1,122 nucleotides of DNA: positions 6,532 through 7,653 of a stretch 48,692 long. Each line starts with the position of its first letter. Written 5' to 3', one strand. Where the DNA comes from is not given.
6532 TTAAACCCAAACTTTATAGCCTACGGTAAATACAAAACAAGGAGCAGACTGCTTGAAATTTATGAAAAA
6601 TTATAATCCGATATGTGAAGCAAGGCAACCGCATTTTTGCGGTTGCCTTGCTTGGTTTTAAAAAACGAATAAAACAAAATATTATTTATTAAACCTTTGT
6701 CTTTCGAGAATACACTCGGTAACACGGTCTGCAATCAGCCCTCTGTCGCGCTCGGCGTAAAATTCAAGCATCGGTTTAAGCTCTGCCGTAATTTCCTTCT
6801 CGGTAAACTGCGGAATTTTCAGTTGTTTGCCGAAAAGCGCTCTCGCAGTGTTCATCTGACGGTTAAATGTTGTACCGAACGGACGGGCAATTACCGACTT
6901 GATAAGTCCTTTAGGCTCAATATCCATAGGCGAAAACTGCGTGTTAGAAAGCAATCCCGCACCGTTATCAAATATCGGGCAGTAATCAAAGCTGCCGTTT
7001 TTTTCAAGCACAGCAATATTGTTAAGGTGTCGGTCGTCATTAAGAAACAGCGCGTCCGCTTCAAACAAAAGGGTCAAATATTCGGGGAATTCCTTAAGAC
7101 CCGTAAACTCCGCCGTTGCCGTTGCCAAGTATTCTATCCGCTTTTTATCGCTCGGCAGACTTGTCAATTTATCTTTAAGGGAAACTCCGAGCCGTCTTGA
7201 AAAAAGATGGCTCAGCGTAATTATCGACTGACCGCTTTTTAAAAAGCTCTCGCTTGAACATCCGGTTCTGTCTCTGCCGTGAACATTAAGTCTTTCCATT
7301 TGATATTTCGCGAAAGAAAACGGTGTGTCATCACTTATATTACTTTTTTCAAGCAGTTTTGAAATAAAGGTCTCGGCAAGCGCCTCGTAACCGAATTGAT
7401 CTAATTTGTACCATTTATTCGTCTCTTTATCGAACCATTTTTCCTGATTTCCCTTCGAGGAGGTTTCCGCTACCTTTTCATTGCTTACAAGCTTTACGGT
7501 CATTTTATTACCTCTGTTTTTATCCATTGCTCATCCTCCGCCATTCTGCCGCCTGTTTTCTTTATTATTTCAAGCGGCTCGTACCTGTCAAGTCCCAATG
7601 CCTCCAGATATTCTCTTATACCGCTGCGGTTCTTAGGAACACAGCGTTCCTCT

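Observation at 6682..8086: Split HipA-like kinase module: an AbrB-domain/HipA-N-domain fusion followed by a kinase-core-only gene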

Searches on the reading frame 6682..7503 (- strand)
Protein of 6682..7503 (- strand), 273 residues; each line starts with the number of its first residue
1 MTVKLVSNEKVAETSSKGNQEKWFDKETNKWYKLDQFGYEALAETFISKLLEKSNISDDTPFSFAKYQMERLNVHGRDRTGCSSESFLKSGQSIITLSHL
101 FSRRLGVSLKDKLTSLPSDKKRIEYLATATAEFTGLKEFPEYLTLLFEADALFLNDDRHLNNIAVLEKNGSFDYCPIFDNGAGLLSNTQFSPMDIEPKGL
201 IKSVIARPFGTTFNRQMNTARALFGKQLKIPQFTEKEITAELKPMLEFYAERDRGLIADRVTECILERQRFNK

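Call 3: search_protein_families(library=pfam, proteins=[window:6682-7503:-], max_evalue=1)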
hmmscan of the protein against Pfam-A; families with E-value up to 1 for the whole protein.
window:6682-7503:- (273 aa): 1 family
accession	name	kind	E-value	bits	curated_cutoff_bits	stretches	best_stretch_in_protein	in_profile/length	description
PF07804.18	HipA_C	-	0.056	13.5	30.5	1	121-183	94-162/213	HipA-like C-terminal domain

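Call 4: search_protein_families(library=ncbifam, proteins=[window:6682-7503:-], max_evalue=1)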
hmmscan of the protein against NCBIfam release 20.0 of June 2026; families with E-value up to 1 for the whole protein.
window:6682-7503:- (273 aa): 0 families

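Call 5: search_protein_families(library=padloc, proteins=[window:6682-7503:-], max_evalue=1)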
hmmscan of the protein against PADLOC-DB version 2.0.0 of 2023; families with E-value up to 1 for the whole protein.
window:6682-7503:- (273 aa): 5 families
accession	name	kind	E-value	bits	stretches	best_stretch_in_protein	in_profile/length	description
PDLC04340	PDC-M03A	-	8.5e-11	39.9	1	2-189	2-176/280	-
PDLC04339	PDC-M03A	-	2.1e-08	31.9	1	23-186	25-180/293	-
PDLC04344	PDC-M03A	-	6.1e-07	27.2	1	6-188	10-196/305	-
PDLC04342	PDC-M03A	-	1.9e-05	22.4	1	130-189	142-199/299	-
PDLC04338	PDC-M03A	-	0.0028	14.7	1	139-188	255-305/428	-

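Call 8: find_homologous_proteins(query=window:6682-7503:-)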
Query window:6682-7503:- (273 aa): 3057 proteins with E <= 0.001 among 3731 candidates; the best 120 are listed.
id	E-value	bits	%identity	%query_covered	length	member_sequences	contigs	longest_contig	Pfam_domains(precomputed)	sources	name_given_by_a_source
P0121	6.2e-175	598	98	100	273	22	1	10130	-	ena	-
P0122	2.6e-168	576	94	100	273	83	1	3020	-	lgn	-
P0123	2.4e-167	573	94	100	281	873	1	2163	-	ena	-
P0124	7.7e-165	565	93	100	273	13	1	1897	-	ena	-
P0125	5.0e-149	513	82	100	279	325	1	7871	-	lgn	-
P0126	1.6e-148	511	82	100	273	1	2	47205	-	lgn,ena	-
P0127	1.7e-148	511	89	100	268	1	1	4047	-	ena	-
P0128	2.3e-148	511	82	100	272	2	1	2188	-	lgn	-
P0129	5.7e-147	506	82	100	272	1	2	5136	-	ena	-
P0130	1.7e-146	505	82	100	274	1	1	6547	-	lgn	-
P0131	2.6e-146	504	81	100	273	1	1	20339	-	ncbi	-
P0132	4.7e-146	503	80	100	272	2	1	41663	-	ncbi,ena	-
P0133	2.9e-145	500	80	100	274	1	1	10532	-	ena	-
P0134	3.0e-145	500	81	100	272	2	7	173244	-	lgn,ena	-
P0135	8.7e-145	499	79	100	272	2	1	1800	-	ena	-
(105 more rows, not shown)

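Call 13: search_solved_structures(query=A2, max_evalue=10, show_alignments=3)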
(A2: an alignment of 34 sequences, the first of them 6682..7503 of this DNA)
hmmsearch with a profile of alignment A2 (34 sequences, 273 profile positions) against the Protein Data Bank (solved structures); distinct sequences matched with E-value up to 10: 2.
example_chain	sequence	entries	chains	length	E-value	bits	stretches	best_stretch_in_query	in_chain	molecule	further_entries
3kzd_A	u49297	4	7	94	0.94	12.1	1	46-113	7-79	T-lymphoma invasion and metastasis-inducing protein 1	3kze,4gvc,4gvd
4nxp_A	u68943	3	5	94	1.2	11.7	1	46-112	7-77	T-lymphoma invasion and metastasis-inducing protein 1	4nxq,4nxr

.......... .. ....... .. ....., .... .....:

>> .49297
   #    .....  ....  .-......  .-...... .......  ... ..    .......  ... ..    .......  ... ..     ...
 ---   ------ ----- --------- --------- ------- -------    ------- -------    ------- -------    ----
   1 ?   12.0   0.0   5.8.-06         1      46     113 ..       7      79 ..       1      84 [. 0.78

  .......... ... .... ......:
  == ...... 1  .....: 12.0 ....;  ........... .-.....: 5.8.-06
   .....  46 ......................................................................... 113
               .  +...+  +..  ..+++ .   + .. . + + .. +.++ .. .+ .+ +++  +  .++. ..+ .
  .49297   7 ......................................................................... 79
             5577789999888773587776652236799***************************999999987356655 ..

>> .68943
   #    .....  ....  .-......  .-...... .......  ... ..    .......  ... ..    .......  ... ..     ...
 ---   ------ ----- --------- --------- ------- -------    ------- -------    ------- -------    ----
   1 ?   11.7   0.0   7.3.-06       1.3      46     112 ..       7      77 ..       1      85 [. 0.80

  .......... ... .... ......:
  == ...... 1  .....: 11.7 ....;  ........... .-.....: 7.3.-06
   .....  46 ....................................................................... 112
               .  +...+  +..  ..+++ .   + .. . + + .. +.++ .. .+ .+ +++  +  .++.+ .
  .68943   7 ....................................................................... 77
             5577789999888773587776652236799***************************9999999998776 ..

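Call 28: predict_structure(alignment_id=A2)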
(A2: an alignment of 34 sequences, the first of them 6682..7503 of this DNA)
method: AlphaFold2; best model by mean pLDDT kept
length: 273 residues; sequences in the alignment: 34
mean_pLDDT: 82.6   pTM: 0.85
mean pLDDT of the five models: 82.6, 80.3, 79.8, 79.2, 76.2
residues with pLDDT >= 90: 126; 70-90: 97; 50-70: 27; < 50: 23
segments of 3 or more residues with pLDDT < 50: 1-18, 187-191
pLDDT, mean of each block of 10 residues (from residue 1): 26 44 84 85 93 93 94 85 90 88 84 91 95 97 93 70 86 89 56 67 70 89 96 96 95 90 90 75
secondary structure, 60 per line:
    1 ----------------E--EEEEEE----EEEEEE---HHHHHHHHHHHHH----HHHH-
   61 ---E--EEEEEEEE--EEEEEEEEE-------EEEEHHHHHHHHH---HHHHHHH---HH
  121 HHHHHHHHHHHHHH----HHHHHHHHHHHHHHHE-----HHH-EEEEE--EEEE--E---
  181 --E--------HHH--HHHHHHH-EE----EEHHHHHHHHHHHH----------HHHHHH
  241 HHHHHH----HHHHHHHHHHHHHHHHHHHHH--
elements in order: E20-25 E30-35 H39-51 H56-59 E67-74 E77-85 E93-96 H97-105 H109-115 H119-134 H139-153 E164-168 E171-174 H197-203 H213-224 H235-246 H251-271

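Call 32: fold_search(model_id=the predicted structure, library=pdb)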
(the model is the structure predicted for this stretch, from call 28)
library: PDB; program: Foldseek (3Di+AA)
matches with E <= 10: 693; with E <= 0.001: 8
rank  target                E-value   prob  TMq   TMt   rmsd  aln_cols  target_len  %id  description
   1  3akk_D                1.0e-05  1.00  0.55  0.53   6.3       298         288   13  Crystal structure of A Helicobacter pylori proinflammatory kinase CtkA (released 2010-12-01)
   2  3akk_B                1.3e-05  1.00  0.56  0.53   6.4       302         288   12  Crystal structure of A Helicobacter pylori proinflammatory kinase CtkA (released 2010-12-01)
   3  3akk_C                3.1e-05  1.00  0.58  0.56   5.5       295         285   14  Crystal structure of A Helicobacter pylori proinflammatory kinase CtkA (released 2010-12-01)
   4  3akl_A                5.4e-05  1.00  0.56  0.55   6.1       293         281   14  Crystal structure of A Helicobacter pylori proinflammatory kinase CtkA (released 2010-12-01)
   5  3akk_A                6.0e-05  1.00  0.54  0.50   7.1       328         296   12  Crystal structure of A Helicobacter pylori proinflammatory kinase CtkA (released 2010-12-01)
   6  3akj_A                8.0e-05  1.00  0.54  0.54   5.7       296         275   13  Crystal structure of A Helicobacter pylori proinflammatory kinase CtkA (released 2010-12-01)
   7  4pu5                  2.7e-04  1.00  0.42  0.28   8.4       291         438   12  Shewanella oneidensis Toxin Antitoxin System Toxin Protein HipA Bound with AMPPNP and Mg (released 2014-08-06)
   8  3akl_C                2.9e-04  1.00  0.50  0.49   7.7       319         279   13  Crystal structure of A Helicobacter pylori proinflammatory kinase CtkA (released 2010-12-01)
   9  7vkb_A                1.2e-03  1.00  0.46  0.47   9.0       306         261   13  Crystal structure of the a bacterial kinase complex (released 2022-06-29)
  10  4dfu_B                1.6e-03  0.84  0.29  0.27  20.7       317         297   12  Inhibition of an antibiotic resistance enzyme: crystal structure of aminoglycoside phosphotransferase APH(2")-ID/APH(2 (released 2012-02-08)
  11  3sgc                  3.1e-03  0.82  0.29  0.27  20.7       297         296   11  Crystal Structure of Apo Aminoglycoside-2''-Phosphotransferase Type IVa (released 2011-06-29)
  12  8ezs_B                3.4e-03  0.99  0.46  0.47   8.3       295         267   13  Crystal structure of the HipS(Lp)-HipT(Lp) complex from Legionella pneumophila, Sel-met protein (released 2023-09-27)
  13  6cn7_F                3.4e-03  0.90  0.32  0.19  15.4       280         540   14  The structure of aerobactin synthetase IucC from a hypervirulent pathotype of Klebsiella pneumoniae (released 2018-04-11)
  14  9qns_A                3.6e-03  0.77  0.29  0.27  21.0       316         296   11  APH(2'')-IVa with a fragment (released 2026-02-11)
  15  9h2z_A                4.3e-03  0.87  0.30  0.28  18.3       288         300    9  Crystal structure of APH(2")-IVa alternate (soaking with EK3-18 inhibitor) (released 2025-02-05)
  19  7ab5_F                7.5e-03  0.99  0.51  0.43   8.8       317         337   14  Crystal structure of the Escherichia coli toxin-antitoxin system HipBST (HipT D233Q) (released 2022-01-12)
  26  7ab5_C                9.9e-03  0.98  0.47  0.40   9.7       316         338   13  Crystal structure of the Escherichia coli toxin-antitoxin system HipBST (HipT D233Q) (released 2022-01-12)
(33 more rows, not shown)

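Call 76: search_dna_similar(query=window:6682-7503:-, collection=phages, mode=protein, max_rows=15)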
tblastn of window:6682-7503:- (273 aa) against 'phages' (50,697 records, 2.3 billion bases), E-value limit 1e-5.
Records with a match: 4; places in all: 4; records where one place covers at least 80% of the query: 3.
Best place of each record, by identity: 60-80% 1; <60% 3.
By first word of the organism name: Bacteriophage 4.
By host as written in the record: - 4.
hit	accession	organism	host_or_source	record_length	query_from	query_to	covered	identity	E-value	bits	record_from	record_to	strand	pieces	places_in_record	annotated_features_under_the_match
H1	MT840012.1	Bacteriophage sp.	human fecal samples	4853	1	246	90%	66.7%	1e-105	340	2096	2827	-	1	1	record has no annotation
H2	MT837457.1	Bacteriophage sp.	human fecal samples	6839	1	265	97%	50.9%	4e-80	268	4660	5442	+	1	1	record has no annotation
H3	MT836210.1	Bacteriophage sp.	human fecal samples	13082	10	270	96%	37.9%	5e-45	167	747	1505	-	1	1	record has no annotation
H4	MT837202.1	Bacteriophage sp.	human fecal samples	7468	15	229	79%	44.2%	5e-48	176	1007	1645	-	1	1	record has no annotation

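Call 77: search_dna_similar(query=window:6682-7503:-, collection=plasmids, mode=protein, max_rows=15)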
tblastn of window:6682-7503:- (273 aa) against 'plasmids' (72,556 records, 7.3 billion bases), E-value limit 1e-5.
Records with a match: 10; places in all: 10; records where one place covers at least 80% of the query: 3.
Best place of each record, by identity: <60% 10.
By first word of the organism name: Streptococcus 4; [Eubacterium] 1; Lachnospira 1; Cytobacillus 1; Paenisporosarcina 1; Niallia 1; Alkalihalophilus 1.
By predicted mobility (MOB-suite, as given by PLSDB): non-mobilizable 9; conjugative 1.
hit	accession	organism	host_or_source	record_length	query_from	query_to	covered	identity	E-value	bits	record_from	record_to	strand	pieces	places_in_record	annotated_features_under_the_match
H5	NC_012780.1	[Eubacterium] eligens ATCC 27750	-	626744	15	239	82%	39.6%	4e-41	157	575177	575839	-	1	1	hypothetical protein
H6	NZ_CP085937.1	Lachnospira eligens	-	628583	15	239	82%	39.6%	4e-41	157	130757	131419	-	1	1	hypothetical protein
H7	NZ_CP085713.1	Cytobacillus solani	single cell,soil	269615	10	236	83%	35.0%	6e-18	91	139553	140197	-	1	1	hypothetical protein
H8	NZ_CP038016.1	Paenisporosarcina antarctica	Antarctica: Sea off King George Island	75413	11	217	76%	34.9%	2e-21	100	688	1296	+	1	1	hypothetical protein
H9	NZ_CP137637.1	Niallia sp. XMNu-256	-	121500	9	218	77%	32.4%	2e-18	92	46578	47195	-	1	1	hypothetical protein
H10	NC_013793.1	Alkalihalophilus pseudofirmus OF4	-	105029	11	224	78%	31.5%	5e-18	91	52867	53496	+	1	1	hypothetical protein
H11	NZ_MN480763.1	Streptococcus salivarius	-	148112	14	223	77%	29.7%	2e-9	65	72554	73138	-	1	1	hypothetical protein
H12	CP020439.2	Streptococcus equinus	Homo sapiens,blood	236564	14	223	77%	29.7%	2e-9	65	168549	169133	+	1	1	hypothetical protein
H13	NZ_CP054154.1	Streptococcus salivarius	Homo sapiens,single culture,oral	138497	14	166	56%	32.5%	4e-9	64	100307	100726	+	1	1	hypothetical protein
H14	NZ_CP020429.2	Streptococcus sp. FDAARGOS_192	Homo sapiens,peripheral blood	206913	14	166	56%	32.5%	4e-9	64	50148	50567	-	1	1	hypothetical protein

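Call 78: get_annotated_region(hit=H5, flank=3000)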
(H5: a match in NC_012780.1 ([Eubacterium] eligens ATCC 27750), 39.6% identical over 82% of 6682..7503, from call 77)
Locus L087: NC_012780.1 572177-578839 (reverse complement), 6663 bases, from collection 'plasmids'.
description: [Eubacterium] eligens ATCC 27750 plasmid unnamed, complete sequence
organism: [Eubacterium] eligens ATCC 27750 (NCBI taxid 515620)
taxonomy: Bacteria; Bacillota; Clostridia; Lachnospirales; Lachnospiraceae; Lachnospira; Lachnospira eligens; [Eubacterium] eligens ATCC 27750
host: -; source: -; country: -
typing (MOB-suite, as given by PLSDB): non-mobilizable; replicon rep_cluster_238
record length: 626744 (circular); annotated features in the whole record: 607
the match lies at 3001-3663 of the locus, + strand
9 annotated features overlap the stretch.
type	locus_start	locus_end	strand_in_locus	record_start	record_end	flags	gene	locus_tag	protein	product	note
CDS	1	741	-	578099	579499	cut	-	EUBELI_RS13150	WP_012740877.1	MATE family efflux transporter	GO:0006855 - xenobiotic transmembrane transport [Evidence IEA]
CDS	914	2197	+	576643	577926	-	-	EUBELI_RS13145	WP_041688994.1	O-acetylhomoserine aminocarboxypropyltransferase/cysteine synthase family protein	-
CDS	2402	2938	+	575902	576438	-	-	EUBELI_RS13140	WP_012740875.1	helix-turn-helix domain-containing protein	-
CDS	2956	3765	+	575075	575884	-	-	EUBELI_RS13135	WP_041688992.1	hypothetical protein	-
CDS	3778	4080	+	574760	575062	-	-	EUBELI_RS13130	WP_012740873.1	Dabb family protein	-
CDS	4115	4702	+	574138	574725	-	-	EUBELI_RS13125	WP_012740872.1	HD domain-containing protein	-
CDS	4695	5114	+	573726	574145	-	-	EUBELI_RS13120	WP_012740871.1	hypothetical protein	-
CDS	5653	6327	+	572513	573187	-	-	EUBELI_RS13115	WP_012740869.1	PBECR4 domain-containing protein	-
CDS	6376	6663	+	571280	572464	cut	-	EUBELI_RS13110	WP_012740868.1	aminotransferase class I/II-fold pyridoxal phosphate-dependent enzyme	GO:0009058 - biosynthetic process [Evidence IEA]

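Call 79: get_annotated_region(hit=H8, flank=2500)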
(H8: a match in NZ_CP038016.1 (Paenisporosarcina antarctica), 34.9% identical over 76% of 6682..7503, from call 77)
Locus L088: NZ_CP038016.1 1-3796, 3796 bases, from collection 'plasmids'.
description: Paenisporosarcina antarctica strain CGMCC 1.6503 plasmid unnamed, complete sequence
organism: Paenisporosarcina antarctica (NCBI taxid 417367)
taxonomy: Bacteria; Bacillota; Bacilli; Bacillales; Planococcaceae; Paenisporosarcina; Paenisporosarcina antarctica
host: -; source: Antarctica: Sea off King George Island; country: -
typing (MOB-suite, as given by PLSDB): non-mobilizable
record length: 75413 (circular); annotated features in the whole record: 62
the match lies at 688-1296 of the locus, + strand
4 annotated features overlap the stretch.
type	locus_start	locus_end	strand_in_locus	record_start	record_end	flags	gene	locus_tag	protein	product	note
CDS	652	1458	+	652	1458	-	-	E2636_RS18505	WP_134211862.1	hypothetical protein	-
CDS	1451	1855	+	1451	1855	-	-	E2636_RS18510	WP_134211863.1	hypothetical protein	-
CDS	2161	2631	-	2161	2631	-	-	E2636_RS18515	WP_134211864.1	helix-turn-helix domain-containing protein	-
CDS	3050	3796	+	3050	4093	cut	-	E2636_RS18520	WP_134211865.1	Fic family protein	-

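Call 82: search_protein_families(library=padloc, proteins=[L088:652-1458:+, L088:1451-1855:+, L087:2402-2938:+, L087:2956-3765:+], max_evalue=0.01)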
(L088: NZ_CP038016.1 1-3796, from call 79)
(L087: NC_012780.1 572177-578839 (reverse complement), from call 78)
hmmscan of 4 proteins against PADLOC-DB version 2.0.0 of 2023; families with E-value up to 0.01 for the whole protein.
L088:652-1458:+ (268 aa): 7 families
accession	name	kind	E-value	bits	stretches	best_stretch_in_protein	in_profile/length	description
PDLC04340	PDC-M03A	-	5.9e-11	40.4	1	75-189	73-178/280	-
PDLC04342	PDC-M03A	-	1e-08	33.1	1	68-188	73-200/299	-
PDLC04344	PDC-M03A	-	2.6e-08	31.7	1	105-188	115-198/305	-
PDLC04339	PDC-M03A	-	3.6e-07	27.8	1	130-191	128-187/293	-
PDLC04345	PDC-M03A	-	3e-05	21.4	1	135-183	144-194/302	-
PDLC04337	PDC-M03A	-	0.00011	19.9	1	141-182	92-133/250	-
PDLC04343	PDC-M03A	-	0.0031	14.6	1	99-188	180-265/370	-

L088:1451-1855:+ (134 aa): 0 families

L087:2402-2938:+ (178 aa): 7 families
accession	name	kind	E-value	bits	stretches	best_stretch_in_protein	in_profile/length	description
PDLC03951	RmrA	-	8e-05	19.8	1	10-46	10-46/400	-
PDLC02926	HTH_VI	-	0.00024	19.3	1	11-49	4-42/92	-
PDLC04133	mad1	-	0.0011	17.3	1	22-46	6-30/60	mads_1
PDLC03947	RmrA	-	0.0022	14.9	1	8-61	11-62/383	-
PDLC03669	Control_protein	-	0.0024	16.1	1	8-50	9-51/96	control protein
PDLC03667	Control_protein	-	0.0048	15.2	0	13-110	6-97/101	control protein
PDLC04142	capH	-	0.0059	15.7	0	9-47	7-45/103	capH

L087:2956-3765:+ (269 aa): 5 families
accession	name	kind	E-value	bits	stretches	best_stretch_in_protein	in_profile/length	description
PDLC04339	PDC-M03A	-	2.9e-08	31.4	1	111-229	109-229/293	-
PDLC04340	PDC-M03A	-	1.1e-07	29.7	1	76-186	76-176/280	-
PDLC04344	PDC-M03A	-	3.7e-07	27.9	1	39-216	48-231/305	-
PDLC04338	PDC-M03A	-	3.1e-05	21.2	1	137-200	257-324/428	-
PDLC04342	PDC-M03A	-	9e-05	20.2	1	75-188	82-201/299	-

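Call 90: search_protein_families(library=pfam, alignment_id=A2, max_evalue=1)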
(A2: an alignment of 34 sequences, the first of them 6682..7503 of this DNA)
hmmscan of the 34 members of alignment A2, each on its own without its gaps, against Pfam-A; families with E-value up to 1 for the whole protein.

A. member 1, window:6682-7503:- (273 aa): 1 family
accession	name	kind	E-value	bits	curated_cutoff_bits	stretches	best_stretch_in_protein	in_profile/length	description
PF07804.18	HipA_C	-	0.056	13.5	30.5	1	121-183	94-162/213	HipA-like C-terminal domain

B. families by the number of members that match (of 34 scanned): 8 families
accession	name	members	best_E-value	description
PF07804.18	HipA_C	30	0.0059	HipA-like C-terminal domain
PF00454.33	PI3_PI4_kinase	2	0.16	Phosphatidylinositol 3- and 4-kinase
PF20339.3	DUF6634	1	0.027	Family of unknown function (DUF6634)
PF06378.16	SSAP_Sak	1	0.061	Sak Single Strand Annealing Protein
PF01637.24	ATPase_2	1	0.071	ATPase domain predominantly from Archaea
PF06243.16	PaaB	1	0.084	Phenylacetic acid degradation B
PF07789.17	DUF1627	1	0.13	Protein of unknown function (DUF1627)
PF10038.14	DUF2274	1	0.17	Protein of unknown function (DUF2274)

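Call 92: search_protein_families(library=phrogs, proteins=[window:6682-7503:-], max_evalue=0.001)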
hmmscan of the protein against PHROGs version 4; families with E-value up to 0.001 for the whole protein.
window:6682-7503:- (273 aa): 1 family
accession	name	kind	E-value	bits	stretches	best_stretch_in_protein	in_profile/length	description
phrog_8728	-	unknown function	2e-05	24.8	1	134-185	145-197/307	-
